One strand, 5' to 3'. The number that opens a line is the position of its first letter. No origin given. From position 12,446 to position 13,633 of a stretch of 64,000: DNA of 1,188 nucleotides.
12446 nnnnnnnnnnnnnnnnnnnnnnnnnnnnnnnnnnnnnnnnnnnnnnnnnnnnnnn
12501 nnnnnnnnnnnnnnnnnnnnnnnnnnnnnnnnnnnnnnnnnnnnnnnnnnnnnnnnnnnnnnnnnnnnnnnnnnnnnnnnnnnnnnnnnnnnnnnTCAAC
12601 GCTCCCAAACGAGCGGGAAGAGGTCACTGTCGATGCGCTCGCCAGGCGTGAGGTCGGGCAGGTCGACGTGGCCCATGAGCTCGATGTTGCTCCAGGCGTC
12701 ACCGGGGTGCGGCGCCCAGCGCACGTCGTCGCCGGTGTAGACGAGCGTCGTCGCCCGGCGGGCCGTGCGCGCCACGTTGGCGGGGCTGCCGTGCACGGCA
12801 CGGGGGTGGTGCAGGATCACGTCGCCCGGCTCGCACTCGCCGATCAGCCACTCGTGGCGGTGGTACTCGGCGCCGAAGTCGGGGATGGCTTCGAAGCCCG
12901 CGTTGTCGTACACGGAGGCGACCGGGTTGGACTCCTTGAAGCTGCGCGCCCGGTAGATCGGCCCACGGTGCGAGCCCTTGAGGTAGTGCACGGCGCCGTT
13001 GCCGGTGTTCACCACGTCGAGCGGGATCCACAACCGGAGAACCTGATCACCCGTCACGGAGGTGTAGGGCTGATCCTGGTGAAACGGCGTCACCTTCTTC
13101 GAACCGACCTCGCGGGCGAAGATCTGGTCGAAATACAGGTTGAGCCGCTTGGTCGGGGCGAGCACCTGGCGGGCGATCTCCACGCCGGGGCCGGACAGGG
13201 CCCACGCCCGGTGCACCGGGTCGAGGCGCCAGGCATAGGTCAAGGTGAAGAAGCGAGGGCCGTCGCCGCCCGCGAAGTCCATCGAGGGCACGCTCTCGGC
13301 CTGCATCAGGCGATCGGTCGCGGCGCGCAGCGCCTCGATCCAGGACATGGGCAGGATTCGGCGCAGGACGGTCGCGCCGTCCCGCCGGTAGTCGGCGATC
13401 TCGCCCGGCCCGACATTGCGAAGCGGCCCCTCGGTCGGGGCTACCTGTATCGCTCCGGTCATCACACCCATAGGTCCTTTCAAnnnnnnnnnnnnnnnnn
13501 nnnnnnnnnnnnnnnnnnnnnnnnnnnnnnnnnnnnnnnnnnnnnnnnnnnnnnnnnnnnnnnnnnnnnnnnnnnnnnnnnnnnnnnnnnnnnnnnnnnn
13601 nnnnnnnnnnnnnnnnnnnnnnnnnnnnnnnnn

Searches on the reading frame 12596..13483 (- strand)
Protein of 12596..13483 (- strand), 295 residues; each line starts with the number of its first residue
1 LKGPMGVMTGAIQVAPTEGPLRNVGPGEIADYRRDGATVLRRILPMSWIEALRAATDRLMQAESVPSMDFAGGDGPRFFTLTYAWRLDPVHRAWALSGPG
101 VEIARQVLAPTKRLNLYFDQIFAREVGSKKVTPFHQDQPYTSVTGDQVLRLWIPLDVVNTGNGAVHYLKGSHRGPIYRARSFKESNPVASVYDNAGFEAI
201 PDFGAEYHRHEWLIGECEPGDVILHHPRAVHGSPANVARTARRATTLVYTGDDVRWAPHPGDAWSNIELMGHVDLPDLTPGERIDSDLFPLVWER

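Call 6: search_protein_families(library=ncbifam, proteins=[window:12596-13483:-], max_evalue=0.00001)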
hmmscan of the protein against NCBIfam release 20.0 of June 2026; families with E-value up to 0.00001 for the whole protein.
window:12596-13483:- (295 aa): 1 family
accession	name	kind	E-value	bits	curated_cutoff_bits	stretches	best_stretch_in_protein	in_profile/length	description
NF045813.1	DxPntBtaHylase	equivalog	2.4e-06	27.1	550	1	120-241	122-236/285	1-deoxypentalenic acid 11-beta-hydroxylase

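Call 21: search_protein_families(library=pfam, proteins=[window:12596-13483:-], max_evalue=0.0001)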
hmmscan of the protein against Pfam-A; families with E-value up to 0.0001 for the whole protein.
window:12596-13483:- (295 aa): 1 family
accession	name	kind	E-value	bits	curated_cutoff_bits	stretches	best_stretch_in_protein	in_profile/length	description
PF05721.19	PhyH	-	2.3e-23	84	22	1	32-244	1-213/213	Phytanoyl-CoA dioxygenase (PhyH)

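Call 63: search_solved_structures(query=window:12596-13483:-, max_evalue=0.001, show_alignments=0)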
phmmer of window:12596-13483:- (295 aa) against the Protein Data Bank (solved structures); distinct sequences matched with E-value up to 0.001: 7.
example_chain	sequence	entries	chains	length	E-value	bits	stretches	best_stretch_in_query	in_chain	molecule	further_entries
9c9n_A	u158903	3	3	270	1.2e-29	106.9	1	22-292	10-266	Fe/2-OG dependent dioxygenase MysH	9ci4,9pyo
9pze_A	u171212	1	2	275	1.5e-29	106.6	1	22-292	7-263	Fe/2-OG dependent dioxygenase MysH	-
5epa_A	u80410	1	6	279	4.2e-15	59.1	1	22-292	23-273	SnoK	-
4xab_A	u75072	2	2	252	4.9e-07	32.6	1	32-250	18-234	EvdO2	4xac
2a1x_A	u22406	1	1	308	1.1e-06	31.4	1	132-268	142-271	Phytanoyl-CoA dioxygenase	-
5nch_A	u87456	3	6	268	1.2e-06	31.3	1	147-262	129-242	Leucine hydroxylase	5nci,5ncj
2rdn_A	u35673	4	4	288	3.9e-05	26.4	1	115-242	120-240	1-deoxypentalenic acid 11-beta hydroxylase; Fe(II)/alpha-ketoglutarate dependent hydroxyla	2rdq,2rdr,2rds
